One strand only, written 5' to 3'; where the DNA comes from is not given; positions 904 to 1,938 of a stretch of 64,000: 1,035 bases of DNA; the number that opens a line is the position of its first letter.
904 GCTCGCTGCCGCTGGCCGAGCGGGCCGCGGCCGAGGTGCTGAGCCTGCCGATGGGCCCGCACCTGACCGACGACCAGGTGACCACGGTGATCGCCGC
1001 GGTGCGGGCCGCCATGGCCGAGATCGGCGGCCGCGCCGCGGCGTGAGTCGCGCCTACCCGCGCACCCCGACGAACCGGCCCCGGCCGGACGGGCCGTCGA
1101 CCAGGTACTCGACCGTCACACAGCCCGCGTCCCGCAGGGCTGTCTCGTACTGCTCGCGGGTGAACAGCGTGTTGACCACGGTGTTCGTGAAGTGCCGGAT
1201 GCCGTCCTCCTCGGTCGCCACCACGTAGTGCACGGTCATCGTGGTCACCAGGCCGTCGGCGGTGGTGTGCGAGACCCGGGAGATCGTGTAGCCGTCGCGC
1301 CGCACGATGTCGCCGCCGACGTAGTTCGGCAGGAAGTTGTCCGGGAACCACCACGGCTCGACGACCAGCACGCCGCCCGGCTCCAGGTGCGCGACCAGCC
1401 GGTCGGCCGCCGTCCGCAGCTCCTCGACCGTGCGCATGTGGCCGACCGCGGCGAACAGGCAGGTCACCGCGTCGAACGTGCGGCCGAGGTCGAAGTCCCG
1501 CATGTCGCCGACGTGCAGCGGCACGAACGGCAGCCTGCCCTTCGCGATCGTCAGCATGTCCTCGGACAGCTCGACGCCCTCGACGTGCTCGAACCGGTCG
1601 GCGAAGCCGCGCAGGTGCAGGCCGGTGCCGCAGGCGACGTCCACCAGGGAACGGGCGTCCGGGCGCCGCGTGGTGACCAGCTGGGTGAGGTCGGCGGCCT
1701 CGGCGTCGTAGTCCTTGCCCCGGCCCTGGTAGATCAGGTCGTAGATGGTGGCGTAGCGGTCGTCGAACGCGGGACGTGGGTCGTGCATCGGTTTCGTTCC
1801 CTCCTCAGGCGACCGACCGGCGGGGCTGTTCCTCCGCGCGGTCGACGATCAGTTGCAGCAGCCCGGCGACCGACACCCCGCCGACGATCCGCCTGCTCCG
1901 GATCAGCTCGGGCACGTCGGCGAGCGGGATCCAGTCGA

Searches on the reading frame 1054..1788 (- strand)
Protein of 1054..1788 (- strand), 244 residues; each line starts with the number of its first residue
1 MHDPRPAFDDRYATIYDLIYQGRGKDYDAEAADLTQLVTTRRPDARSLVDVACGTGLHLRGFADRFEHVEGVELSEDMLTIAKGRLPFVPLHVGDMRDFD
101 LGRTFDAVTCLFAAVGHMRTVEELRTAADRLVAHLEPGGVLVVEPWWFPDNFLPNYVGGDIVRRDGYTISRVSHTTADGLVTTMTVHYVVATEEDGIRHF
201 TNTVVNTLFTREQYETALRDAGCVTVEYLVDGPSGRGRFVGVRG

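Call 5: search_protein_families(library=pfam, proteins=[window:1054-1788:-])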
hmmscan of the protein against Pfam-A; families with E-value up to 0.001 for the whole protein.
window:1054-1788:- (244 aa): 5 families
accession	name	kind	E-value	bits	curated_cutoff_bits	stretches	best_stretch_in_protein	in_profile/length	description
PF13649.12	Methyltransf_25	-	8.1e-16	58.9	27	1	49-139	2-97/97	Methyltransferase domain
PF08241.18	Methyltransf_11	-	3.3e-12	47.3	21.2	1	49-143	1-95/95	Methyltransferase domain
PF08242.18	Methyltransf_12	-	8.4e-10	39.7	30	1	49-141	1-98/98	Methyltransferase domain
PF13489.12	Methyltransf_23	-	4e-09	36.8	27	1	27-226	5-162/164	Methyltransferase domain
PF13847.12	Methyltransf_31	-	0.00018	21.6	27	1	47-144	6-110/145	Methyltransferase domain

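Call 10: find_encoding_contigs(protein=window:1054-1788:-, flank=10000, max_places=4)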
Protein window:1054-1788:- (244 aa): no gene with exactly this product is on record in the collection.

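Call 39: find_homologous_proteins(query=window:1054-1788:-, max_evalue=1e-20)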
Query window:1054-1788:- (244 aa): 2577 proteins with E <= 1e-20 among 3780 candidates; the best 120 are listed.
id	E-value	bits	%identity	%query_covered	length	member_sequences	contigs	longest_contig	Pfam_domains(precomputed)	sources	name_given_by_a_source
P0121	1.2e-145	501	91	100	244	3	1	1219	PF13489.13,PF13649.13,PF08241.19,PF08242.19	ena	-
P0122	3.8e-142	490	87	100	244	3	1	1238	PF13489.13,PF13649.13,PF08241.19,PF08242.19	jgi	jgi:SAM-dependent methyltransferase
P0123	3.0e-136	471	85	100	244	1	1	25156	PF13847.13,PF13489.13,PF13649.13,PF08241.19,PF08242.19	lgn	-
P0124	1.4e-132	459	85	100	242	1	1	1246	PF13489.13,PF13649.13,PF08241.19,PF08242.19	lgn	-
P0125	5.3e-131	453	83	100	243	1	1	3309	PF13847.13,PF13489.13,PF13649.13,PF08241.19,PF08242.19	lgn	-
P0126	8.6e-121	420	76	99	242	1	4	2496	PF13847.13,PF13489.13,PF13649.13,PF08241.19,PF08242.19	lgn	-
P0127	4.5e-117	408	74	100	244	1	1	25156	PF13489.13,PF13649.13,PF08241.19,PF08242.19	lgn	-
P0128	1.2e-109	384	72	100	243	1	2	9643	PF13489.13,PF13649.13,PF08241.19,PF08242.19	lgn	-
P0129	6.5e-109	381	71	100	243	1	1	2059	PF13489.13,PF13649.13,PF08241.19,PF08242.19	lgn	-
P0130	1.6e-107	377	71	100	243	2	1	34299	PF13489.13,PF13649.13,PF08241.19,PF08242.19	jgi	jgi:SAM-dependent methyltransferase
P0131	1.1e-106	374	71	100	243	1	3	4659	PF13847.13,PF13489.13,PF13649.13,PF08241.19,PF08242.19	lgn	-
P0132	3.1e-106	372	70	100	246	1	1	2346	PF13489.13,PF13649.13,PF08241.19,PF08242.19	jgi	jgi:trans-aconitate methyltransferase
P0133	1.9e-105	370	66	100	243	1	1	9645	PF13847.13,PF13489.13,PF13649.13,PF08241.19,PF08242.19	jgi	jgi:SAM-dependent methyltransferase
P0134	9.3e-97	341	62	100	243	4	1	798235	PF13847.13,PF13489.13,PF13649.13,PF08241.19,PF08242.19,PF05401.17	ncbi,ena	-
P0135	3.9e-91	323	63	97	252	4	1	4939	PF13847.13,PF13489.13,PF13649.13,PF01209.25,PF08241.19,PF08242.19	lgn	-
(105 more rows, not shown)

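Call 40: find_encoding_contigs(protein=P0123, flank=10000, max_places=2)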
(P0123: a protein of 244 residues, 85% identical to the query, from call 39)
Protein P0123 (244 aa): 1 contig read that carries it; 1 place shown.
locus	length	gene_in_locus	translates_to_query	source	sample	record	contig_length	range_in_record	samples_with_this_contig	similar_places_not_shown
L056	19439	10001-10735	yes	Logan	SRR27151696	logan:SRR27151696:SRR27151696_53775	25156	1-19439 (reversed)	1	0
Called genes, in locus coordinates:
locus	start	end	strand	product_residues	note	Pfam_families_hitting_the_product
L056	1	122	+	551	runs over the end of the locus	PF00501:AMP-binding, PF13193:AMP-binding_C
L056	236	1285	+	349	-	PF21527:Stv (weak)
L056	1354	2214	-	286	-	PF00296:Bac_luciferase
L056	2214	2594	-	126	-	PF04486:SchA_CurD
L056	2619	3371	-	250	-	PF00106:adh_short, PF01370:Epimerase (weak), PF08659:KR, PF13561:adh_short_C2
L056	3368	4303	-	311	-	PF04909:Amidohydro_2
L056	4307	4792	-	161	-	PF02311:AraC_binding (weak), PF05899:Cupin_3 (weak), PF07883:Cupin_2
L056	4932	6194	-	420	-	PF07690:MFS_1, PF13000:Acatn (weak)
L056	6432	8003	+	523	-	PF06609:TRI12, PF07690:MFS_1, PF00083:Sugar_tr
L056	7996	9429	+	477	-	PF00083:Sugar_tr, PF07690:MFS_1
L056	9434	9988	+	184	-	PF00293:NUDIX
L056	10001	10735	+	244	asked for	PF13489:Methyltransf_23, PF13847:Methyltransf_31 (weak), PF08241:Methyltransf_11, PF08242:Methyltransf_12, PF13649:Methyltransf_25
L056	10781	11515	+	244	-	PF13489:Methyltransf_23, PF08241:Methyltransf_11, PF08242:Methyltransf_12, PF13649:Methyltransf_25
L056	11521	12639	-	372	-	PF01041:DegT_DnrJ_EryC1, PF00155:Aminotran_1_2 (faint)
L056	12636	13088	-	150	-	PF05523:FdtA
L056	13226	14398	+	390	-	PF21036:EryCIII-like_N, PF00201:UDPGT (weak), PF06722:EryCIII-like_C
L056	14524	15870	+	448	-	PF02737:3HCDH_N (weak), PF03446:NAD_binding_2 (faint), PF03721:UDPG_MGDP_dh_N, PF00984:UDPG_MGDP_dh, PF03720:UDPG_MGDP_dh_C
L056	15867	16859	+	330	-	PF00106:adh_short (faint), PF01073:3Beta_HSD, PF01370:Epimerase, PF02719:Polysacc_synt_2, PF04321:RmlD_sub_bind, PF07993:NAD_binding_4, PF13460:NAD_binding_10, PF16363:GDP_Man_Dehyd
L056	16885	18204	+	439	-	PF01757:Acyl_transf_3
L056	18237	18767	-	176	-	-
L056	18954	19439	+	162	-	?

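Call 41: find_encoding_contigs(protein=P0134, flank=10000, max_places=2)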
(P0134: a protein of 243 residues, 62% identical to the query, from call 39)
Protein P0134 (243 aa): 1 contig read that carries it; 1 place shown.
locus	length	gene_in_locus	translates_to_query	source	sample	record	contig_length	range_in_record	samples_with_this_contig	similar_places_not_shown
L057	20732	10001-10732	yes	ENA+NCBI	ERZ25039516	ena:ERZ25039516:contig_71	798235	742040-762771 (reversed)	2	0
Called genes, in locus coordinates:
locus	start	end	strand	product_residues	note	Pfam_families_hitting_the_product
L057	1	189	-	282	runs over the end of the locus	-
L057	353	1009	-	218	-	-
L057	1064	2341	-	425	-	PF05139:Erythro_esteras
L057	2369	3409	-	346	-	PF08100:Dimerisation, PF00891:Methyltransf_2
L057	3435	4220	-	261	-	PF13561:adh_short_C2, PF00106:adh_short, PF08659:KR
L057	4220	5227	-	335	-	PF08100:Dimerisation, PF13649:Methyltransf_25 (faint), PF00891:Methyltransf_2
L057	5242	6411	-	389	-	PF00415:RCC1, PF25390:WD40_RLD, PF13540:RCC1_2, PF00415:RCC1, PF25390:WD40_RLD, PF00415:RCC1, PF13540:RCC1_2, PF00415:RCC1, +4 more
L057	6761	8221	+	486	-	PF00083:Sugar_tr, PF07690:MFS_1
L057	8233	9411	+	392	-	PF21036:EryCIII-like_N, PF00201:UDPGT (faint), PF06722:EryCIII-like_C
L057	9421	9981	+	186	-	PF00293:NUDIX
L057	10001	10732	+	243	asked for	PF13489:Methyltransf_23, PF05401:NodS (weak), PF13847:Methyltransf_31 (weak), PF08241:Methyltransf_11, PF08242:Methyltransf_12, PF13649:Methyltransf_25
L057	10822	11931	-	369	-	PF01212:Beta_elim_lyase (weak), PF00155:Aminotran_1_2 (weak), PF01041:DegT_DnrJ_EryC1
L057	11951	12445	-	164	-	PF05523:FdtA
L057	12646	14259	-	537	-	PF01011:PQQ, PF13360:PQQ_2, PF13570:Beta-prop_ACSF4 (weak), PF25293:Beta-prop_EMC1_N (faint), PF13360:PQQ_2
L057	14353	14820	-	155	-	-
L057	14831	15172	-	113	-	PF03992:ABM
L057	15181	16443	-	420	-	PF00109:ketoacyl-synt, PF02801:Ketoacyl-synt_C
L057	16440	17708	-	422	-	PF00109:ketoacyl-synt, PF02801:Ketoacyl-synt_C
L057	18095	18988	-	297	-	PF10604:Polyketide_cyc2, PF03364:Polyketide_cyc, PF02311:AraC_binding (faint), PF07883:Cupin_2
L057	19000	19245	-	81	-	PF00550:PP-binding (weak)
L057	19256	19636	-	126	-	PF04673:Cyclase_polyket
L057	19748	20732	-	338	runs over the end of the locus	PF08240:ADH_N, PF00107:ADH_zinc_N, PF13602:ADH_zinc_N_2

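Call 42: find_encoding_contigs(protein=P0130, flank=10000, max_places=2)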
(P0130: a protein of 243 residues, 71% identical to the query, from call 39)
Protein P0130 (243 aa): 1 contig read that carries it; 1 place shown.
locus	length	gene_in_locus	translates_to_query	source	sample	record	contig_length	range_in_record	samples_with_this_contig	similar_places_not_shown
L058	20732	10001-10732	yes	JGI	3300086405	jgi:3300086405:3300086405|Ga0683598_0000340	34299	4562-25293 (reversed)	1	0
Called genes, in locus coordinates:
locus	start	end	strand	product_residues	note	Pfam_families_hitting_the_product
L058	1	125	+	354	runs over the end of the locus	PF00657:Lipase_GDSL (faint), PF13472:Lipase_GDSL_2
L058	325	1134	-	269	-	PF00355:Rieske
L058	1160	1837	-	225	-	PF20139:DUF6529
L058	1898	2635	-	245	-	-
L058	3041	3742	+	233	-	-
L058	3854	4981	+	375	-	PF01381:HTH_3, PF13560:HTH_31, PF06114:Peptidase_M78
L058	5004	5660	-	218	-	PF00072:Response_reg, PF04545:Sigma70_r4 (faint), PF08281:Sigma70_r4_2 (weak), PF00196:GerE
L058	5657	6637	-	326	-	PF07730:HisKA_3, PF02518:HATPase_c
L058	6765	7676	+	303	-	PF00005:ABC_tran, PF13304:AAA_21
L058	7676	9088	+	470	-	PF12679:ABC2_membrane_2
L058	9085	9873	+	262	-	PF12730:ABC2_membrane_4 (weak)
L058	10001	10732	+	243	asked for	PF13489:Methyltransf_23 (weak), PF08241:Methyltransf_11, PF08242:Methyltransf_12, PF13649:Methyltransf_25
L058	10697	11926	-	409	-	-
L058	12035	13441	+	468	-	PF00589:Phage_integrase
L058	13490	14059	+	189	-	PF07638:Sigma70_ECF (faint), PF04542:Sigma70_r2, PF08281:Sigma70_r4_2, PF04545:Sigma70_r4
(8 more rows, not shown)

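Call 48: search_protein_families(library=ncbifam, proteins=[window:1054-1788:-], max_evalue=1e-10)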
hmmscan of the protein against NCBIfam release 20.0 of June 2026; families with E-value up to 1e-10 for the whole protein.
window:1054-1788:- (244 aa): 1 family
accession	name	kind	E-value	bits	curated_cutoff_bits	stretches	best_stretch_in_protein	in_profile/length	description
NF041820.1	daptide_MTase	equivalog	1.6e-16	60.5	175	1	12-224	7-223/243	daptide-type RiPP biosynthesis methyltransferase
